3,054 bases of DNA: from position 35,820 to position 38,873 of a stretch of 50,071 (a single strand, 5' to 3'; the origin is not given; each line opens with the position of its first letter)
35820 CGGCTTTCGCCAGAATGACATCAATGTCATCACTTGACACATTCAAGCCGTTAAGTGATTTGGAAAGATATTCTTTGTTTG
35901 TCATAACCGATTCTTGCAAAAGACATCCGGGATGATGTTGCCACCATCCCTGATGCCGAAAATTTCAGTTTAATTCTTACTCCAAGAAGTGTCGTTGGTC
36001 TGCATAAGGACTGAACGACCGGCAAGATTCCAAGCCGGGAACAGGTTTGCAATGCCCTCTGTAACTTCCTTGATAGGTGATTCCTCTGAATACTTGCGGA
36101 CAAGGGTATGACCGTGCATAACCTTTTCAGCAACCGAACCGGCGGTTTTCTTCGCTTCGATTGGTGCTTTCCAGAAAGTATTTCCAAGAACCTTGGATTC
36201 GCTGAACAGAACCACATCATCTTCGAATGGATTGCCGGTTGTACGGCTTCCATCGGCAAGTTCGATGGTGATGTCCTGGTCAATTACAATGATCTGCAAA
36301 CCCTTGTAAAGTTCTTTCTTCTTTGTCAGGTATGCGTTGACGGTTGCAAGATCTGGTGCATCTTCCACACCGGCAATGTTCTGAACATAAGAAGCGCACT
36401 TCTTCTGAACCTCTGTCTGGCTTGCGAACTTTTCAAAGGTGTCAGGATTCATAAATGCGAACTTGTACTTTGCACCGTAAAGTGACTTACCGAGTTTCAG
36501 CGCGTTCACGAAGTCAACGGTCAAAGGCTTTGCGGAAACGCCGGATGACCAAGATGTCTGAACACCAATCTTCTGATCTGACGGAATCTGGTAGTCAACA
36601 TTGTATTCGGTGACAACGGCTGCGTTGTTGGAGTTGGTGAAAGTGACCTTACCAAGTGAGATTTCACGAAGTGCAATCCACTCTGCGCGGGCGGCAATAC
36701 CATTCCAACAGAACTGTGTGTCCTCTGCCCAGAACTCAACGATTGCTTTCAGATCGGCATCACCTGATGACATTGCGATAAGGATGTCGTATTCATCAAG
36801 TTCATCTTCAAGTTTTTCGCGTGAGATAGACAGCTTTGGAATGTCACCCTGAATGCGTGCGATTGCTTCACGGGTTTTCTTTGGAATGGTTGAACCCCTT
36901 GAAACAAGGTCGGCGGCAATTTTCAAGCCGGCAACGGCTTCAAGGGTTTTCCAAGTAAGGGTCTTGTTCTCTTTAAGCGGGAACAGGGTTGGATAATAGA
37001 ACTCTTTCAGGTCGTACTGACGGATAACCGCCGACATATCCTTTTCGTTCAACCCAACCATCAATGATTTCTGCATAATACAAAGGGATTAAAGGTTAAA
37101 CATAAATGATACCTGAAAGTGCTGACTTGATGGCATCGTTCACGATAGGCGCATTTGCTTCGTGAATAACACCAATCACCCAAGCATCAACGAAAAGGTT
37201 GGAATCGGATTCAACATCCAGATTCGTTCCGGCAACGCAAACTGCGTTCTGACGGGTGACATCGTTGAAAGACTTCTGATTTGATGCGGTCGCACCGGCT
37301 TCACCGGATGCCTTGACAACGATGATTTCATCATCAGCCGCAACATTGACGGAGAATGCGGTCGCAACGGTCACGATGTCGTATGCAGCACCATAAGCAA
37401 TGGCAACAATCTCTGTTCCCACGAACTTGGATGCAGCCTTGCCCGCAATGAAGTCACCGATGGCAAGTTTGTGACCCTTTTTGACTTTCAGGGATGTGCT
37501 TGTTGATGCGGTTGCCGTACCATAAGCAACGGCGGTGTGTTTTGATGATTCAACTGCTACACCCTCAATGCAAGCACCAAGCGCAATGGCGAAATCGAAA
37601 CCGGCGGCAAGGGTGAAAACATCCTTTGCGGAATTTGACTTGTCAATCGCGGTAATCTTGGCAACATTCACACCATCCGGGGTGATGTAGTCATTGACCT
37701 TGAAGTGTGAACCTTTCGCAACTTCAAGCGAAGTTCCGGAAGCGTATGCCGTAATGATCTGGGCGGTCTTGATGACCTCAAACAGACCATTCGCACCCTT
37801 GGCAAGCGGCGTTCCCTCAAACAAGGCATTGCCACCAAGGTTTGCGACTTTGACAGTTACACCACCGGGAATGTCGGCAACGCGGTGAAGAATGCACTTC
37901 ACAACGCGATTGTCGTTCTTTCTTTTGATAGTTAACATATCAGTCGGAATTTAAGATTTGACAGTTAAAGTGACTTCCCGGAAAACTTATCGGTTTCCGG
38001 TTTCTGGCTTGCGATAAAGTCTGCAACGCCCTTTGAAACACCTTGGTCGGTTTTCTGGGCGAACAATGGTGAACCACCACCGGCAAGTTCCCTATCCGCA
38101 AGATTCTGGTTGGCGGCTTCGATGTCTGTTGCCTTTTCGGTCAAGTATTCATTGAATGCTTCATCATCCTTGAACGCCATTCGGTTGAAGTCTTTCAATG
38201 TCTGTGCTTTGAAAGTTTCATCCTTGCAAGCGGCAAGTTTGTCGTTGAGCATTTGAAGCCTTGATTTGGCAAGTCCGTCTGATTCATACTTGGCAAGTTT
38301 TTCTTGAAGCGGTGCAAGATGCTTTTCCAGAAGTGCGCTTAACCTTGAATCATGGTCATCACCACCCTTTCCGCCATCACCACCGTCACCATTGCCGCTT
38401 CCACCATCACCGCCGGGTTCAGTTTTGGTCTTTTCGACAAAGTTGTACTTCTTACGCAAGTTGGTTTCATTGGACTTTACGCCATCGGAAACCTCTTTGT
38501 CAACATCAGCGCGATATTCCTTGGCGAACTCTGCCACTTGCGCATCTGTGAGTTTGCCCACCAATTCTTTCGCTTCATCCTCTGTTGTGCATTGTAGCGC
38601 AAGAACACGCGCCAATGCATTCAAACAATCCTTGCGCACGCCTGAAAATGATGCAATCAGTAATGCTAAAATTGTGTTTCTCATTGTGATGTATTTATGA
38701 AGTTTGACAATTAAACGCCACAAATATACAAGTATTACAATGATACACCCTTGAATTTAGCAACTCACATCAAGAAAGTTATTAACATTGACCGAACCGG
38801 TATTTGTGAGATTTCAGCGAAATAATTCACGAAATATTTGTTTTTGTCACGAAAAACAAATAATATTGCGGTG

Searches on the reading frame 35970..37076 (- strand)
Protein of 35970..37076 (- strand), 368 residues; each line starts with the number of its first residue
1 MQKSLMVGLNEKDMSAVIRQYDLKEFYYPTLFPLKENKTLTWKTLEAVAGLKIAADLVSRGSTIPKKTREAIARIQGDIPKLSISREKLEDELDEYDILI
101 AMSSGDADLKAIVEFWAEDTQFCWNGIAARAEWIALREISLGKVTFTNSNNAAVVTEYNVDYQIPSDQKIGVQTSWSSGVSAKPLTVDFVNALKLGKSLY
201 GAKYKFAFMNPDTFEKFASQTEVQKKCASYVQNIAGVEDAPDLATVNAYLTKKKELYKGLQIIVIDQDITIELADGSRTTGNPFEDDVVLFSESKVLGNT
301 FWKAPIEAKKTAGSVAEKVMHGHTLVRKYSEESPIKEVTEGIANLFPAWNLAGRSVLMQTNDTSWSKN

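Call 13: search_protein_families(library=phrogs, max_evalue=0.001, proteins=[window:35973-37076:-])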
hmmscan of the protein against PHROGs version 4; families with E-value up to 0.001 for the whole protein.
window:35973-37076:- (368 aa): 1 family
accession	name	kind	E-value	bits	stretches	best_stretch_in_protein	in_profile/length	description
phrog_29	-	head and packaging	1.8e-39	137.2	1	5-367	25-365/439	major head protein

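Call 38: find_encoding_contigs(protein=window:35970-37076:-, flank=10000, max_places=10)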
Protein window:35970-37076:- (368 aa): 2 contigs read that carry it; 2 places shown.
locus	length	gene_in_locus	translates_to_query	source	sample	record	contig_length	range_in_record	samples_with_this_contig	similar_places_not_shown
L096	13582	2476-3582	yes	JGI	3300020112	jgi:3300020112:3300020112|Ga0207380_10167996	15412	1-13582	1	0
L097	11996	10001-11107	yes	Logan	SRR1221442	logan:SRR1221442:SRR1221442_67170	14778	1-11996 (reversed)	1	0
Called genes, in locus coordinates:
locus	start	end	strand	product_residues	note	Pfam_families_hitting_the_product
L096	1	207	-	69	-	?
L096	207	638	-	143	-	-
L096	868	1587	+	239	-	-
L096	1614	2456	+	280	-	-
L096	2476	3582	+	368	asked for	PF03864:Phage_cap_E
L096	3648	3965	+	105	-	PF20449:DUF6706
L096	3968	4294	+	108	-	-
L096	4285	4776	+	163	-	-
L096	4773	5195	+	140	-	-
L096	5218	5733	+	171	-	-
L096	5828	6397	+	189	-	-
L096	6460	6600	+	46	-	-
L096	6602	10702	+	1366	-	-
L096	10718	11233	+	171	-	-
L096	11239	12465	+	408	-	PF13385:Laminin_G_3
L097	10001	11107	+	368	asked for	PF03864:Phage_cap_E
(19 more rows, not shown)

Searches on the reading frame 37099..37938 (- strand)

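Call 13: search_protein_families(library=phrogs, max_evalue=0.001, proteins=[window:37099-37938:-])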
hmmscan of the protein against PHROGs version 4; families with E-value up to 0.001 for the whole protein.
window:37099-37938:- (280 aa): 2 families
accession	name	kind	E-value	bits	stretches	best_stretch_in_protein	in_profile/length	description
phrog_20501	-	unknown function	3.3e-63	214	2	1-136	2-139/193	-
phrog_9196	-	unknown function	2.5e-06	28.3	1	23-157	27-161/205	-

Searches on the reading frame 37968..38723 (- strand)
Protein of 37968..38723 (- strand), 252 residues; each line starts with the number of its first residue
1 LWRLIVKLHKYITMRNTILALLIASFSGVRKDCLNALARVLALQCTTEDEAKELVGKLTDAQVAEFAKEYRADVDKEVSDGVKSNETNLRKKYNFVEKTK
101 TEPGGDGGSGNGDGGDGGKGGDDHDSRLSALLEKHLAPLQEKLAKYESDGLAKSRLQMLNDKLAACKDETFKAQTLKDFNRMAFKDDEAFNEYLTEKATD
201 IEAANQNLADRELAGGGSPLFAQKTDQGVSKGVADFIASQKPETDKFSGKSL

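Call 13: search_protein_families(library=phrogs, max_evalue=0.001, proteins=[window:37968-38723:-])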
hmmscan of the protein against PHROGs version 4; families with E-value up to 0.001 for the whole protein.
window:37968-38723:- (252 aa): 1 family
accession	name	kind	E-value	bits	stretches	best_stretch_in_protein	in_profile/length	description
phrog_5824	-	unknown function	2.9e-40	139.4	1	14-244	1-223/228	-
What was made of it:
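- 37965..38684 (-): Scaffold-like gene (239 aa from ATG 38684). First gene of the second late operon and the left border of the block. phrog_5824 E=2.9e-40 (call 13).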
